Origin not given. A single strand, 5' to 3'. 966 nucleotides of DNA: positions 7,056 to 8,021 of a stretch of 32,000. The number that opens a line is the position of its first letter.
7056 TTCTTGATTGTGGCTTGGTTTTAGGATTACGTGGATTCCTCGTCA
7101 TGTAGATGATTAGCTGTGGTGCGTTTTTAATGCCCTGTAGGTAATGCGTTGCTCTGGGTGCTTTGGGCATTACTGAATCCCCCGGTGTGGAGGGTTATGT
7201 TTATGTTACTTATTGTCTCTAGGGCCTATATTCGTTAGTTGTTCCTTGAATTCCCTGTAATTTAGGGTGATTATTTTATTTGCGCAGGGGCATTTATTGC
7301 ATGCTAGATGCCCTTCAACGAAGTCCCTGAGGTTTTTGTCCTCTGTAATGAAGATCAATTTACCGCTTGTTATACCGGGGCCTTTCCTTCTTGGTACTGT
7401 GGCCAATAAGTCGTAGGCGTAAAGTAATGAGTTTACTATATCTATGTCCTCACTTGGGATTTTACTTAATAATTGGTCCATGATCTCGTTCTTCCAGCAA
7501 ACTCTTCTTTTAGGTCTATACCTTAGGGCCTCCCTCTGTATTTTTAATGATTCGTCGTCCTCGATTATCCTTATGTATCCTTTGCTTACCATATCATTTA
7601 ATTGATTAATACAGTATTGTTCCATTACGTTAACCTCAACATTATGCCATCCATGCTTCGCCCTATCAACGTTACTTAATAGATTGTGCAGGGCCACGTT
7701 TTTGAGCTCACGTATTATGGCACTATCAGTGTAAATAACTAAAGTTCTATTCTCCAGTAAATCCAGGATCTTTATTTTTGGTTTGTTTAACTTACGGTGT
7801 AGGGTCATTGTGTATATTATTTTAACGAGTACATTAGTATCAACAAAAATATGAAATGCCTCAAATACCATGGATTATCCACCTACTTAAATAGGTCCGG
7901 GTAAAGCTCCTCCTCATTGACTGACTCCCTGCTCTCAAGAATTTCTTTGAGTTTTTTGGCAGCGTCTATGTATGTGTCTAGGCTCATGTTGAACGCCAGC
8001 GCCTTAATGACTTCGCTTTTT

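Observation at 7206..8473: Candidate toxin-antitoxin/defence pair: Panacea (DUF4065)-like protein followed by an atypical PIN-like protein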

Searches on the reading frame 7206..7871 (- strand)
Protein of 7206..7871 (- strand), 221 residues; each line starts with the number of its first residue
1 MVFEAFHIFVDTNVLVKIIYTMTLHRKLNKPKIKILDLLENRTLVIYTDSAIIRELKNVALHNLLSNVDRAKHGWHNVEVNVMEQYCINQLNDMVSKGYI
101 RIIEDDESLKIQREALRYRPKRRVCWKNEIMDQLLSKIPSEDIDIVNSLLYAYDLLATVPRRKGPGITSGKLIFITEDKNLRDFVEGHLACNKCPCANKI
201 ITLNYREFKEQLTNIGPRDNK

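Call 4: search_protein_families(library=pfam, proteins=[window:7206-7871:-], max_evalue=10)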
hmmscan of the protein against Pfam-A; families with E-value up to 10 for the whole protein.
window:7206-7871:- (221 aa): 2 families
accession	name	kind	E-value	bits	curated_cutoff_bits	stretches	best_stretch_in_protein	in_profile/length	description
PF13470.12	PIN_3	-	0.0036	18.5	27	1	8-67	2-57/115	PIN domain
PF10758.14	DUF2586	-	0.16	11.5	26.4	1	52-106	293-350/386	Protein of unknown function (DUF2586)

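Call 5: search_protein_families(library=ncbifam, proteins=[window:7206-7871:-], max_evalue=10)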
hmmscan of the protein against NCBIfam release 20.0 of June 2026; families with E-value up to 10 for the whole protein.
window:7206-7871:- (221 aa): 0 families

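Call 6: search_protein_families(library=padloc, proteins=[window:7206-7871:-], max_evalue=10)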
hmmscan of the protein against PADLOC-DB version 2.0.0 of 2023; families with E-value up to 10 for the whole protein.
window:7206-7871:- (221 aa): 0 families

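Call 8: find_homologous_proteins(query=window:7206-7871:-, max_evalue=0.01)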
Query window:7206-7871:- (221 aa): 7 proteins with E <= 0.01 among 118 candidates.
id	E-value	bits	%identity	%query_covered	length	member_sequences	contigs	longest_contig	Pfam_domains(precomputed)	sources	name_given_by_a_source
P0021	2.0e-143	493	100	100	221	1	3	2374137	-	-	-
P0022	1.0e-121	422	88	97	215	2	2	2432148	-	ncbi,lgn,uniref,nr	ncbi:hypothetical protein [Vulcanisaeta souniana]|uniref:PIN domain-containing protein n=1 Tax=Vulca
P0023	5.8e-101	354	70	97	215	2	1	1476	-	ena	-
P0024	1.1e-86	308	61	97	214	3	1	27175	-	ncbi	ncbi:MAG: hypothetical protein ACP5NY_04335 [Thermocladium sp.]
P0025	7.3e-73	263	52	97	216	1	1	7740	-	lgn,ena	-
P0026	1.8e-70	255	65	76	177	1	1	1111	-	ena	-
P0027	1.5e-64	235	65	73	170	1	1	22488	-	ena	-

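Call 15: search_solved_structures(query=A2, max_evalue=10, show_alignments=2)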
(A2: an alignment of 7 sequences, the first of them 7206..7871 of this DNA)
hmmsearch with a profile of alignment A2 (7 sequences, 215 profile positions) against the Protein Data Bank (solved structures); distinct sequences matched with E-value up to 10: 0.

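Call 22: predict_structure(alignment_id=A2)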
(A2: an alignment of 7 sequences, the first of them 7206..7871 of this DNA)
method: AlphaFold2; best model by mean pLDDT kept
length: 221 residues; sequences in the alignment: 7
mean_pLDDT: 65.9   pTM: 0.68
mean pLDDT of the five models: 65.9, 64.7, 63.2, 61.1, 40.0
residues with pLDDT >= 90: 20; 70-90: 74; 50-70: 73; < 50: 54
segments of 3 or more residues with pLDDT < 50: 120-144, 157-170, 192-198, 216-221
pLDDT, mean of each block of 10 residues (from residue 1): 62 85 84 75 75 87 88 87 93 87 63 51 43 44 50 50 39 67 63 46 65 51 29
secondary structure, 60 per line:
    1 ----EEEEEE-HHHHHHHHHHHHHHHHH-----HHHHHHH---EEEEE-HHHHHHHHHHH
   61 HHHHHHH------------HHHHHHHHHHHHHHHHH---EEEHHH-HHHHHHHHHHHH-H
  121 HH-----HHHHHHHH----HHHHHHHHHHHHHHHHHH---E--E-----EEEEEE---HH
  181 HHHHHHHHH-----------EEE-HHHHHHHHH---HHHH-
elements in order: E5-10 H12-28 H34-40 E44-48 H50-67 H80-96 E100-102 H107-118 H128-135 H140-157 E170-175 H179-189 E201-203 H205-213 H217-220
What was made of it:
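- On PIN-like nuclease superfamily (Pfam clan CL0280): Their positions relative to the predicted strands fit (call 22). The predicted order is beta-alpha-alpha-beta-alpha-alpha-beta-alpha...alpha-beta-alpha-beta-alpha (call 22).
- The predicted strand and helix order fits an alpha/beta/alpha PIN fold (call 22).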

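Call 28: fold_search(model_id=the predicted structure, library=pdb)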
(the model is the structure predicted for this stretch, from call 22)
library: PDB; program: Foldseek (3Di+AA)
matches with E <= 10: 375; with E <= 0.001: 0
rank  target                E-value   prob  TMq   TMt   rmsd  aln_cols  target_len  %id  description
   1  8kda_A                9.0e-02  0.54  0.30  0.35  13.7       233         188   13  Cryo-EM structure of Hydrogenobacter thermophilus minimal protein-only RNase P (HARP) in complex with pre-tRNAs (released 2024-08-14)
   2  7e8o_A                9.6e-02  0.38  0.28  0.32  17.0       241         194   12  Crystal structure of proteinaceous RNase P(PRORP) from Planctomycetes bacterium GWF2_40_8 complexed with Escherichia c (released 2022-03-02)
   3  8kda_E                1.6e-01  0.35  0.30  0.34  13.3       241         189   14  Cryo-EM structure of Hydrogenobacter thermophilus minimal protein-only RNase P (HARP) in complex with pre-tRNAs (released 2024-08-14)
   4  7og5_B                2.1e-01  0.69  0.39  0.52   7.8       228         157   12  RNA-free Ribonuclease P from Halorhodospira halophila (released 2021-07-07)
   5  7e8o_B                2.7e-01  0.33  0.31  0.36  12.5       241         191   12  Crystal structure of proteinaceous RNase P(PRORP) from Planctomycetes bacterium GWF2_40_8 complexed with Escherichia c (released 2022-03-02)
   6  7cmc_D                3.0e-01  0.11  0.23  0.19  16.0       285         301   10  CRYSTAL STRUCTURE OF DEOXYHYPUSINE SYNTHASE FROM PYROCOCCUS HORIKOSHII (released 2020-09-02)
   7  7mxw_Z                3.2e-01  0.16  0.15  0.11   9.4       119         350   10  Crystal structure of human exonuclease 1 Exo1 (WT) in complex with 5' flap DNA (uf1) (released 2023-05-10)
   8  8kd9_E                3.4e-01  0.35  0.33  0.38  12.2       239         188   13  Cryo-EM structure of Aquifex aeolicus minimal protein-only RNase P (HARP) in complex with pre-tRNAs (released 2024-08-14)
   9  7e8o_C                3.6e-01  0.25  0.30  0.34  12.6       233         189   12  Crystal structure of proteinaceous RNase P(PRORP) from Planctomycetes bacterium GWF2_40_8 complexed with Escherichia c (released 2022-03-02)
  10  8ps4_A                3.8e-01  0.08  0.11  0.07  14.6        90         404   21  Escherichia coli SduA complex (released 2025-01-22)
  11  7cmc_A                4.3e-01  0.15  0.29  0.23  15.5       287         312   10  CRYSTAL STRUCTURE OF DEOXYHYPUSINE SYNTHASE FROM PYROCOCCUS HORIKOSHII (released 2020-09-02)
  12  9f46_B                4.5e-01  0.16  0.27  0.12  17.0       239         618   10  crystal structure of apo-[FeFe]-hydrogenase CbA5H from Clostridium beijerinckii (released 2024-12-18)
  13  8hi6                  5.4e-01  0.14  0.29  0.15  11.7       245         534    9  Crystal structure of the NADP+ and MSA bound N terminal domain of bi-functional malonyl-CoA reductase from Roseiflexus c (released 2023-05-31)
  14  5v05_Z                6.0e-01  0.11  0.16  0.12   9.3       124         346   11  Crystal structure of human exonuclease 1 Exo1 (WT) in complex with 5' recessed-end DNA (rIII) (released 2017-05-24)
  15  5v09_Z                6.4e-01  0.13  0.17  0.13   8.8       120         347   13  Crystal structure of human exonuclease 1 Exo1 (D225A) in complex with 5' recessed-end DNA (rVII) (released 2017-05-24)
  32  7e8o_D                1.2e+00  0.15  0.32  0.37  12.4       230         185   11  Crystal structure of proteinaceous RNase P(PRORP) from Planctomycetes bacterium GWF2_40_8 complexed with Escherichia c (released 2022-03-02)
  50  7og5_J                1.7e+00  0.16  0.34  0.43  11.2       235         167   14  RNA-free Ribonuclease P from Halorhodospira halophila (released 2021-07-07)
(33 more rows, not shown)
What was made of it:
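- On PIN-like nuclease superfamily (Pfam clan CL0280): The model's C-terminal half is low-confidence (call 28).
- On HARP (PIN_5) protein-only RNase P: The structural matches are non-significant (call 28).
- Closest known: HARP / bacterial-type minimal protein-only RNase P. Same: These are the best, though weak, structural matches of the P2 model (call 28).
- The five best Foldseek hits are all PIN-like HARP/PRORP proteins (call 28). The best Foldseek matches of the P2 model are HARP/PRORP structures (8kda, 7e8o, 7og5; call 28).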

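Call 55: find_encoding_contigs(protein=P0022, flank=5000, max_places=2)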
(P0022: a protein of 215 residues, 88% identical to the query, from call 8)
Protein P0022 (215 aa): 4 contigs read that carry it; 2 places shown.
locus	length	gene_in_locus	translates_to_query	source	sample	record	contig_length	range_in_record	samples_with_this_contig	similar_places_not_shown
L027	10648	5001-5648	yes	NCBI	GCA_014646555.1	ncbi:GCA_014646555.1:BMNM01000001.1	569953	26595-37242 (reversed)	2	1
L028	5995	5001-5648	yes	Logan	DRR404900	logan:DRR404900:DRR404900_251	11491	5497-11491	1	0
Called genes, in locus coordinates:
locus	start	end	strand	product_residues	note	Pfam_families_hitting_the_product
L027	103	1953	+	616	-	PF01855:POR_N, PF02780:Transketolase_C (faint), PF02775:TPP_enzyme_C, PF12797:Fer4_2 (faint), PF14697:Fer4_21 (faint), PF00037:Fer4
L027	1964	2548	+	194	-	PF01558:POR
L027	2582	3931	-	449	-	PF00083:Sugar_tr, PF07690:MFS_1, PF00083:Sugar_tr, PF07690:MFS_1 (weak)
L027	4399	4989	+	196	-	-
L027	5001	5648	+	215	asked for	-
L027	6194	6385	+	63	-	PF11520:Cren7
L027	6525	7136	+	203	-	-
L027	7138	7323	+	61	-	-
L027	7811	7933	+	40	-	-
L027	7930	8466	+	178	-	PF13401:AAA_22 (faint)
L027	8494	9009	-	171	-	-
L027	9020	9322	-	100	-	-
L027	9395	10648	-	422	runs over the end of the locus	PF03453:MoeA_N, PF00994:MoCF_biosynth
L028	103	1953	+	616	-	PF01855:POR_N, PF02780:Transketolase_C (faint), PF02775:TPP_enzyme_C, PF12797:Fer4_2 (faint), PF14697:Fer4_21 (faint), PF00037:Fer4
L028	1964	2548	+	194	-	PF01558:POR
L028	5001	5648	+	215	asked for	-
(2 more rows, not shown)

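Call 57: find_related_loci(query=A2, collection=viral_contigs, flank=8000)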
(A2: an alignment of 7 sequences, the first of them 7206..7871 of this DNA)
Query A2 (221 aa) in viral_contigs; peptide patterns used: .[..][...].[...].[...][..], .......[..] (x = any residue, [..] = any of these).
241 stretches matched a pattern, but none encodes a relative of the query by tblastn (E <= 1e-3).

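Call 59: search_protein_families(library=pfam, alignment_id=A5, max_evalue=10)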
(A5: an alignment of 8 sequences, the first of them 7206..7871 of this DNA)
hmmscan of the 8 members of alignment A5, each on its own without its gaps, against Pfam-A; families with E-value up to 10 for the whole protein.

A. member 1, window:7206-7871:- (221 aa): 2 families
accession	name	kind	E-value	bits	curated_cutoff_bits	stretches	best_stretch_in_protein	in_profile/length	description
PF13470.12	PIN_3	-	0.0036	18.5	27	1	8-67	2-57/115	PIN domain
PF10758.14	DUF2586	-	0.16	11.5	26.4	1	52-106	293-350/386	Protein of unknown function (DUF2586)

B. families by the number of members that match (of 8 scanned): 10 families
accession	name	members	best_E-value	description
PF13470.12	PIN_3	6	0.0016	PIN domain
PF10758.14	DUF2586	3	0.025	Protein of unknown function (DUF2586)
PF16289.11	PIN_12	1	0.0065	PIN domain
PF02636.23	Methyltransf_28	1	0.068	Putative S-adenosyl-L-methionine-dependent methyltransferase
PF10130.15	PIN_2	1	0.07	PIN domain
PF18741.7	MTES_1575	1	0.075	REase_MTES_1575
PF01873.23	eIF-5_eIF-2B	1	0.079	Domain found in IF2B/IF5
PF14912.11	THEG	1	0.19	Testicular haploid expressed repeat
PF01850.27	PIN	1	0.56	PIN domain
PF03979.19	Sigma70_r1_1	1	3.9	Sigma-70 factor, region 1.1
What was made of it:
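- On VapBC type II TA: PF01850 appears once, at E 0.56 (call 59).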

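Call 60: search_solved_structures(query=A5, max_evalue=10, show_alignments=3)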
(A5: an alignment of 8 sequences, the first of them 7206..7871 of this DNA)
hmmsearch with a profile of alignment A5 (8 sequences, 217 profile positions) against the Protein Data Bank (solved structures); distinct sequences matched with E-value up to 10: 4.
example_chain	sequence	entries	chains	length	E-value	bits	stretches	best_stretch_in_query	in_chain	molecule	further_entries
6azy_A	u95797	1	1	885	0.84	12.2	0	71-117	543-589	Heat shock protein Hsp104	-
6d00_1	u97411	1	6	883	0.85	12.2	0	71-117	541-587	Calcarisporiella thermophila Hsp104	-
6em8_A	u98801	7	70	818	0.99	12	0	49-112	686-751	ATP-dependent Clp protease ATP-binding subunit ClpC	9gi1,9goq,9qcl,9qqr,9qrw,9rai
6em9_A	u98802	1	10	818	0.99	12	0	49-112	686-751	ATP-dependent Clp protease ATP-binding subunit ClpC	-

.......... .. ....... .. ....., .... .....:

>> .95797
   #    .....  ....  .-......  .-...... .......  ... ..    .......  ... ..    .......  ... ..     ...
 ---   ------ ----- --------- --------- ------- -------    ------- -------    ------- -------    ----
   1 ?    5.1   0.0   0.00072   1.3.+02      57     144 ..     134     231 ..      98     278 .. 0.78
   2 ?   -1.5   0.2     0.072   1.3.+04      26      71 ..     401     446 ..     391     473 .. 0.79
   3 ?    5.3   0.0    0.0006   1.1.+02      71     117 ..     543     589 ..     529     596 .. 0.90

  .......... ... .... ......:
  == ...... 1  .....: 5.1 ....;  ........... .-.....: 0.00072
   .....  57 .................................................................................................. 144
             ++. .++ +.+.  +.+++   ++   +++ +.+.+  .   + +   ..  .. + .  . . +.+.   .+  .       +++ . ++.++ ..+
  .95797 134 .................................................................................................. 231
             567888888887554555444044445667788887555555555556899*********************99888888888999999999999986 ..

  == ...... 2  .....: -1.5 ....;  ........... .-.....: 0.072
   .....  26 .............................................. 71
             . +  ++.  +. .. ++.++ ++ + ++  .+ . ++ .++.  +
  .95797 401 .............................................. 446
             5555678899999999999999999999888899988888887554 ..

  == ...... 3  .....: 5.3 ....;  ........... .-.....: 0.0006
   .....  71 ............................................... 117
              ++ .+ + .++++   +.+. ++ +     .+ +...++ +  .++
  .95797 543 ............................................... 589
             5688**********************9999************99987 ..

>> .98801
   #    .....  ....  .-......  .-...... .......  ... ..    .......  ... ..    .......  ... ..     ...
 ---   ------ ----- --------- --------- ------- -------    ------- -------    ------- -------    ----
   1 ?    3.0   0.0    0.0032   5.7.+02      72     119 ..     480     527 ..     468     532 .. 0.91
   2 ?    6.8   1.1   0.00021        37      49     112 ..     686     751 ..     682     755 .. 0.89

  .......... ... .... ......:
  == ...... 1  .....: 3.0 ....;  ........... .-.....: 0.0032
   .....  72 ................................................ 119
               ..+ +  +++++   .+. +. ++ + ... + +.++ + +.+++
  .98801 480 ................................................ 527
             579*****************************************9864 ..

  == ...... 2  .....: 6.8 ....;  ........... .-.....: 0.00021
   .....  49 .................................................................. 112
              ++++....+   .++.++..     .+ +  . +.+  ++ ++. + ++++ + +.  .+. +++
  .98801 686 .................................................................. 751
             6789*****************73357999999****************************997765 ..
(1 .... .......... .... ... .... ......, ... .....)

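Call 76: search_protein_families(library=pfam, alignment_id=A6, max_evalue=10)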
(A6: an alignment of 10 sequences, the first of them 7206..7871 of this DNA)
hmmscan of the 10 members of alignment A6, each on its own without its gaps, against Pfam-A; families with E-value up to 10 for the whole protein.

A. member 1, window:7206-7871:- (221 aa): 2 families
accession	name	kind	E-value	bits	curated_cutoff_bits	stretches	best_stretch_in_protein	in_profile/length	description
PF13470.12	PIN_3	-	0.0036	18.5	27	1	8-67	2-57/115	PIN domain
PF10758.14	DUF2586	-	0.16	11.5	26.4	1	52-106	293-350/386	Protein of unknown function (DUF2586)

B. families by the number of members that match (of 10 scanned): 11 families
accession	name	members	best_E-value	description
PF13470.12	PIN_3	6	0.0016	PIN domain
PF10758.14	DUF2586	3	0.025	Protein of unknown function (DUF2586)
PF17864.7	AAA_lid_4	1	0.0046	RuvB AAA lid domain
PF16289.11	PIN_12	1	0.0065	PIN domain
PF02636.23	Methyltransf_28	1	0.068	Putative S-adenosyl-L-methionine-dependent methyltransferase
PF10130.15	PIN_2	1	0.07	PIN domain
PF18741.7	MTES_1575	1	0.075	REase_MTES_1575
PF01873.23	eIF-5_eIF-2B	1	0.079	Domain found in IF2B/IF5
PF02341.20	RbcX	1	0.12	RbcX protein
PF14912.11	THEG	1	0.19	Testicular haploid expressed repeat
PF01850.27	PIN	1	0.56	PIN domain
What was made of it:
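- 7206..7871 (-): P2: 221-aa probable PIN-like metallonuclease, the putative toxin. Conserved residues are D11, E55, D142, D154 and T176-x-D178. Extra helical segments lie between the motifs. A C125/C191/C194/C196 cluster is specific to the Thermoproteales clade. PIN_3 E=0.0036, 18.5 bits, below the cut-off of 27, residues 8-67 only (call 4), seen in 6 of 10 superfamily members (call 76).
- On PIN-like nuclease superfamily (Pfam clan CL0280): The best among 10 superfamily members is E 0.0016 (calls 59, 76).
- On HARP (PIN_5) protein-only RNase P: No PIN_5 hit in any member (calls 4, 59, 76).
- There are PIN_3, PIN_12, PIN_2 and PIN sub-threshold hits (calls 4, 59, 76). All those matches are non-significant (E at least 0.09), and no PIN_5/HARP Pfam hit appears (calls 4, 59, 76).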
